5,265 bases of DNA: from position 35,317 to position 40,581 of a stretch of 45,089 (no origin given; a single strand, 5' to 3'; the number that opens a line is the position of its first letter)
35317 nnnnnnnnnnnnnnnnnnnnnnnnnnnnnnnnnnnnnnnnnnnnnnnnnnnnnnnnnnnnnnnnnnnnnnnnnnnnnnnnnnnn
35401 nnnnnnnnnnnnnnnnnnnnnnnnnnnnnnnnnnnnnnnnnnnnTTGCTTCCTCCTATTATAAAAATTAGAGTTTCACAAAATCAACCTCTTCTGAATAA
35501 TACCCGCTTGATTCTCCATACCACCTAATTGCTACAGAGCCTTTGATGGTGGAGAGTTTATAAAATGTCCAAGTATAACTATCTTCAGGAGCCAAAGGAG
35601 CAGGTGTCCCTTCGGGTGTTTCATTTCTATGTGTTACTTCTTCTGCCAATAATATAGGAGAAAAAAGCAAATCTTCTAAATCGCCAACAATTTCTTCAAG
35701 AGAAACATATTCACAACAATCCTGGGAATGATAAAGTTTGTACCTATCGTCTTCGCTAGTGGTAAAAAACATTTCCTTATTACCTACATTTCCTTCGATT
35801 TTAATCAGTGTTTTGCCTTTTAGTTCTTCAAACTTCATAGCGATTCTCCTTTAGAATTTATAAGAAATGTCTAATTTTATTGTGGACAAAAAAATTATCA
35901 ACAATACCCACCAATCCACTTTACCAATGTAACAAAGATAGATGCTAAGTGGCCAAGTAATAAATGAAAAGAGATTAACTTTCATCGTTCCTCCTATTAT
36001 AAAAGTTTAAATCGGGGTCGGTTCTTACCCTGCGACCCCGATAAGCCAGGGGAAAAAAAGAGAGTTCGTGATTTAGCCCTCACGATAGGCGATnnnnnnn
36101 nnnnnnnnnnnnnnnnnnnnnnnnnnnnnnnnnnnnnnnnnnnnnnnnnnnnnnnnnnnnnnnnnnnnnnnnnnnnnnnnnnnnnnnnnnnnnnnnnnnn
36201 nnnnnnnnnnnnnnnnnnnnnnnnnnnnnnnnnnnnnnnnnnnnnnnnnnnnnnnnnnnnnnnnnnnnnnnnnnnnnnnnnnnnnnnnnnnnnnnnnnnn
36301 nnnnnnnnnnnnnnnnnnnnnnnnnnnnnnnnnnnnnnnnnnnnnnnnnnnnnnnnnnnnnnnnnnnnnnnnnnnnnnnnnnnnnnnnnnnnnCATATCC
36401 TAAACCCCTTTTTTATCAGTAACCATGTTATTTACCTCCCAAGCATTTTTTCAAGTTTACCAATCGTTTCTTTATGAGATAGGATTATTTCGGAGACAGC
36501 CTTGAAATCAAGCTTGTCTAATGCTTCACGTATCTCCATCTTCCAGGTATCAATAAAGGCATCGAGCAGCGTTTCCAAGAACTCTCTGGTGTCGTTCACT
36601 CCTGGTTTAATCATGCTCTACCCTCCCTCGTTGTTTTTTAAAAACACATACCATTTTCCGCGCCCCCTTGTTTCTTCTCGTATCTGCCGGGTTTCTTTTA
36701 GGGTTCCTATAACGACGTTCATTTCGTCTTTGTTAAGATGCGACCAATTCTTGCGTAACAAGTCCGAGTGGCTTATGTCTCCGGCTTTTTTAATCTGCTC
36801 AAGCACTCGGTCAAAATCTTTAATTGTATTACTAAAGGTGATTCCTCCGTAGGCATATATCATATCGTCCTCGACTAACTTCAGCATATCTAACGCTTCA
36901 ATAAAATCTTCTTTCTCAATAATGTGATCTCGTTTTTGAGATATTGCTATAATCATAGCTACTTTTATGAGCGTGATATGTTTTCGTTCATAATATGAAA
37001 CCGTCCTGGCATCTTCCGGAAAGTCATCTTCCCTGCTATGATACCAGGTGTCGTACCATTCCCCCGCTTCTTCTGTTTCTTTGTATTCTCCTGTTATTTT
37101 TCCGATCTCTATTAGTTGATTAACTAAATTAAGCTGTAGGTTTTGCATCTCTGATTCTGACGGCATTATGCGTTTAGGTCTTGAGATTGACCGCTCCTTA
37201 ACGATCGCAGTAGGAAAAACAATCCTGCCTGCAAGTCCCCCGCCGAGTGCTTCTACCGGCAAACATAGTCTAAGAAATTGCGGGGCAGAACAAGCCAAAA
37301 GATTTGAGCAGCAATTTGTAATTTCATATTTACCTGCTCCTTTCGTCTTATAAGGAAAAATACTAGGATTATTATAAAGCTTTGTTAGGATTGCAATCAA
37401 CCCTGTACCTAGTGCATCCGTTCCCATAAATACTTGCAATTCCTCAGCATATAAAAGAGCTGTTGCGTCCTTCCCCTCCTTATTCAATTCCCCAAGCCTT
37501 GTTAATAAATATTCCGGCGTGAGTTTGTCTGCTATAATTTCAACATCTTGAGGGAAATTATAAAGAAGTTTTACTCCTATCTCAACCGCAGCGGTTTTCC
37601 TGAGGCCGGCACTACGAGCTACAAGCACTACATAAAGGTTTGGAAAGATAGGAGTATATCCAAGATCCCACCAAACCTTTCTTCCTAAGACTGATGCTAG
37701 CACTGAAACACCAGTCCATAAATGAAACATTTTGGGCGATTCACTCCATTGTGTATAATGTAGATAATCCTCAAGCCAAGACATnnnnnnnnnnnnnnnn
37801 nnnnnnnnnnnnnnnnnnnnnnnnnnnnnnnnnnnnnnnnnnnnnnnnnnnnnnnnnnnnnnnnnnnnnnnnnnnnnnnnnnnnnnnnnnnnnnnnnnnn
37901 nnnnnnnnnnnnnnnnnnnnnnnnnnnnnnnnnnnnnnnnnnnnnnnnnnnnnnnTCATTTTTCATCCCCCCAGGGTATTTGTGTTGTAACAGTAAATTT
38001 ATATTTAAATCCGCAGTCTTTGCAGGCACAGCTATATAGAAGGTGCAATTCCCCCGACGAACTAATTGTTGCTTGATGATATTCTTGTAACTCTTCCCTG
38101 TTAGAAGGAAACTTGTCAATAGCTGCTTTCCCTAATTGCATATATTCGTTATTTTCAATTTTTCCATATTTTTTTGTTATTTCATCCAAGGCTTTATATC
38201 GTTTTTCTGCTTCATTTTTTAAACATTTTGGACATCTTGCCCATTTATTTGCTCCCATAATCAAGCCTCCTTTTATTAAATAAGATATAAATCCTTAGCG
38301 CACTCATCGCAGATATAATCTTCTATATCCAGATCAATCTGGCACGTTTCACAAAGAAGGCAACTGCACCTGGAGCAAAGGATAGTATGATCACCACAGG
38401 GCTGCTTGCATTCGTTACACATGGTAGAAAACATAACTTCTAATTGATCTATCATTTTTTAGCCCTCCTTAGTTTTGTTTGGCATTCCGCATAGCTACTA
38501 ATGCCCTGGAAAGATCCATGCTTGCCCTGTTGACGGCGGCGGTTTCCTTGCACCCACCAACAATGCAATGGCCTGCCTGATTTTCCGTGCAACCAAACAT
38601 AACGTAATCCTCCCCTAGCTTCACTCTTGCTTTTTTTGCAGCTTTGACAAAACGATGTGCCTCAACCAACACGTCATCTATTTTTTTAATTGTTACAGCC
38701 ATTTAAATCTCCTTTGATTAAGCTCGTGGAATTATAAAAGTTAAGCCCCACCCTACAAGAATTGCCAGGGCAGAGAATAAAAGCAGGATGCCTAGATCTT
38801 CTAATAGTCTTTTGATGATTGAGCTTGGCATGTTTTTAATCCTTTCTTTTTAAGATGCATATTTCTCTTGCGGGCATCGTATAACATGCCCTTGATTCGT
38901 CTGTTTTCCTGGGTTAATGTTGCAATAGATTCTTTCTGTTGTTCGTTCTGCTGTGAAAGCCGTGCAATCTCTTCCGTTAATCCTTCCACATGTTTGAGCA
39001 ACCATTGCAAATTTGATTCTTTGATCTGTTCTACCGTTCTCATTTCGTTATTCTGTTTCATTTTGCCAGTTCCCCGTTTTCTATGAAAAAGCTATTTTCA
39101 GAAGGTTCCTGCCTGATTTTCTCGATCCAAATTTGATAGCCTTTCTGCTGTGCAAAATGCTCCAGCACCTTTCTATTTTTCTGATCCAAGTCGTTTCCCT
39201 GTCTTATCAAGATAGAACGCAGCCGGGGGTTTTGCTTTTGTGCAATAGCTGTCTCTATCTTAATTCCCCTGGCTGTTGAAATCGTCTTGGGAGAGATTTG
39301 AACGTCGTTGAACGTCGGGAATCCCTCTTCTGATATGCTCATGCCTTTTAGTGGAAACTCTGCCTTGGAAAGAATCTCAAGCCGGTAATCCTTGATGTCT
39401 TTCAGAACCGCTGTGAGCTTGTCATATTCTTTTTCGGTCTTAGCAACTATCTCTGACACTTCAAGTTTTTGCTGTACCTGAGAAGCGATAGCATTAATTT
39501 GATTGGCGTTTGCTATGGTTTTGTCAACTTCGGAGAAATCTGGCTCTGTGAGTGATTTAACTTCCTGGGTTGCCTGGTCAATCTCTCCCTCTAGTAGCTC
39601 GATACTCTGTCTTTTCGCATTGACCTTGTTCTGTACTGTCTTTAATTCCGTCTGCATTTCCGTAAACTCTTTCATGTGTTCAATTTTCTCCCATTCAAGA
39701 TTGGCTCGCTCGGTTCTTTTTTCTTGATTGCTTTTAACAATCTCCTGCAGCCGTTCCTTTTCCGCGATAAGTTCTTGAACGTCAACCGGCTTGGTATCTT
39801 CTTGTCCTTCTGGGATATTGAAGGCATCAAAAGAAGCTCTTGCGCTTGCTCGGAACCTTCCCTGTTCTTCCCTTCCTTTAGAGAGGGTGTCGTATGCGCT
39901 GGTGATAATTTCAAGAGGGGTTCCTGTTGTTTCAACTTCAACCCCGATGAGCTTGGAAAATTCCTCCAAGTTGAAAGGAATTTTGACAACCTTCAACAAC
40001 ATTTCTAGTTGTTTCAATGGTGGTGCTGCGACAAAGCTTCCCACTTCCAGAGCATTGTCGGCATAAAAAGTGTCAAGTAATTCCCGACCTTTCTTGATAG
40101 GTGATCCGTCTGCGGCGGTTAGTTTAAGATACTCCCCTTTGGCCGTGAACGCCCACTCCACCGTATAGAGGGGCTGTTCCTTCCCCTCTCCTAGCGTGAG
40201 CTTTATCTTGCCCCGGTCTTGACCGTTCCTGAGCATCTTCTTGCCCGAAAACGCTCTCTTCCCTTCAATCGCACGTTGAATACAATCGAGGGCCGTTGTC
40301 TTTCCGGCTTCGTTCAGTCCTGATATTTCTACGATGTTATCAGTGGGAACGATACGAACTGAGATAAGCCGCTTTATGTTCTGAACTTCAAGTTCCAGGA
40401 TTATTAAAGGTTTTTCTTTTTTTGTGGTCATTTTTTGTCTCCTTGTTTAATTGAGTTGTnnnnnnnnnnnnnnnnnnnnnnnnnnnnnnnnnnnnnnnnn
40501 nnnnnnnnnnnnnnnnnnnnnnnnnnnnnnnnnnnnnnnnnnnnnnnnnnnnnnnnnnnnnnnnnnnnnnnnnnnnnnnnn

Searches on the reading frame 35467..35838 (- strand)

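Call 76: search_protein_families(library=pfam, max_evalue=0.01, proteins=[window:35467-35838:-])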
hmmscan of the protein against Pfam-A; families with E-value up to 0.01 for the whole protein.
window:35467-35838:- (123 aa): 1 family
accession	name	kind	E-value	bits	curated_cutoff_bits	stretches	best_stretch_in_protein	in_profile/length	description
PF24240.1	DUF7448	-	1.6e-24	86.8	27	1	4-120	1-104/104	Domain of unknown function (DUF7448)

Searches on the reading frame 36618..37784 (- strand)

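Call 19: search_protein_families(library=pfam, max_evalue=0.01, proteins=[window:36618-37784:-])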
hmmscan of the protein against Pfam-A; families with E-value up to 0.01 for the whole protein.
window:36618-37784:- (388 aa): 1 family
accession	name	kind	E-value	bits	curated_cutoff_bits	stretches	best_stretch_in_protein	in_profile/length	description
PF13148.11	DUF3987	-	1.4e-08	34.8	27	1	82-313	124-363/364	Protein of unknown function (DUF3987)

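Call 65: search_protein_families(library=phrogs, max_evalue=0.001, proteins=[window:36618-37784:-])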
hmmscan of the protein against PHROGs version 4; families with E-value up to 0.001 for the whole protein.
window:36618-37784:- (388 aa): 3 families
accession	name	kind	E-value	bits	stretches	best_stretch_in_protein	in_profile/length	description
phrog_14296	-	DNA, RNA and nucleotide metabolism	5.6e-46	158.4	1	2-353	3-359/417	DNA primase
phrog_5311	-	DNA, RNA and nucleotide metabolism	4.4e-10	39.4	1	4-334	267-620/692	helicase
phrog_3022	-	DNA, RNA and nucleotide metabolism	0.00029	20.4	0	237-370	611-769/788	DNA primase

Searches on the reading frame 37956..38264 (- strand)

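Call 76: search_protein_families(library=pfam, max_evalue=0.01, proteins=[window:37956-38264:-])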
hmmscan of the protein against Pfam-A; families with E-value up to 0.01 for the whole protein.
window:37956-38264:- (102 aa): 1 family
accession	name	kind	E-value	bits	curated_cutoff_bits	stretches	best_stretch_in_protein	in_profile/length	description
PF07295.17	DUF1451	-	0.0026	18.4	26.1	1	30-97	65-132/146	Zinc-ribbon containing domain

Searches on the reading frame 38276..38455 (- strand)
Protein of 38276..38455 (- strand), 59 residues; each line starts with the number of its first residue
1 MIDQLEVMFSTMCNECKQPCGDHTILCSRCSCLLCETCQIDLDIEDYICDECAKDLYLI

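Call 76: search_protein_families(library=pfam, max_evalue=0.01, proteins=[window:38276-38455:-])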
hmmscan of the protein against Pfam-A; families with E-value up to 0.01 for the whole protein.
window:38276-38455:- (59 aa): 1 family
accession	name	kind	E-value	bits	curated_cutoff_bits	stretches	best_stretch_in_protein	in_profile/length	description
PF18912.6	DZR_2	-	0.0071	16.6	27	0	34-55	23-45/56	Double zinc ribbon domain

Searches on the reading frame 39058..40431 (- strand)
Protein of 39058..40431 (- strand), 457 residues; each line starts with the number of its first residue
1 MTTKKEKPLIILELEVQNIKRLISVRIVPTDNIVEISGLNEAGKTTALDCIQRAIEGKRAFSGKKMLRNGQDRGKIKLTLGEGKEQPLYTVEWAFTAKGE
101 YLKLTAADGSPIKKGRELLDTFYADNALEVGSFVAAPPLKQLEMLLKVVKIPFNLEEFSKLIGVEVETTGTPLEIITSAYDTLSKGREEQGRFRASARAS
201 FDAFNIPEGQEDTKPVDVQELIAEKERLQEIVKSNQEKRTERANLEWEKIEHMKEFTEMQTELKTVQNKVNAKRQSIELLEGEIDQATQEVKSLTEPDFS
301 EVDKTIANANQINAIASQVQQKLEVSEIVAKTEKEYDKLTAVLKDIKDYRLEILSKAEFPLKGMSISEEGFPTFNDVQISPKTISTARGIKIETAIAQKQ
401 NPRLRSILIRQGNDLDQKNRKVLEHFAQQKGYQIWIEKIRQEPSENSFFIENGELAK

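Call 19: search_protein_families(library=pfam, max_evalue=0.01, proteins=[window:39058-40431:-])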
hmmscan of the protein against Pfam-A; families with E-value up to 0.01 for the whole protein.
window:39058-40431:- (457 aa): 1 family
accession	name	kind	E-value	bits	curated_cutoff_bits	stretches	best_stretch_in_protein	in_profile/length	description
PF13476.12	AAA_23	-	1.6e-08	35.9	27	1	14-284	2-200/201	AAA domain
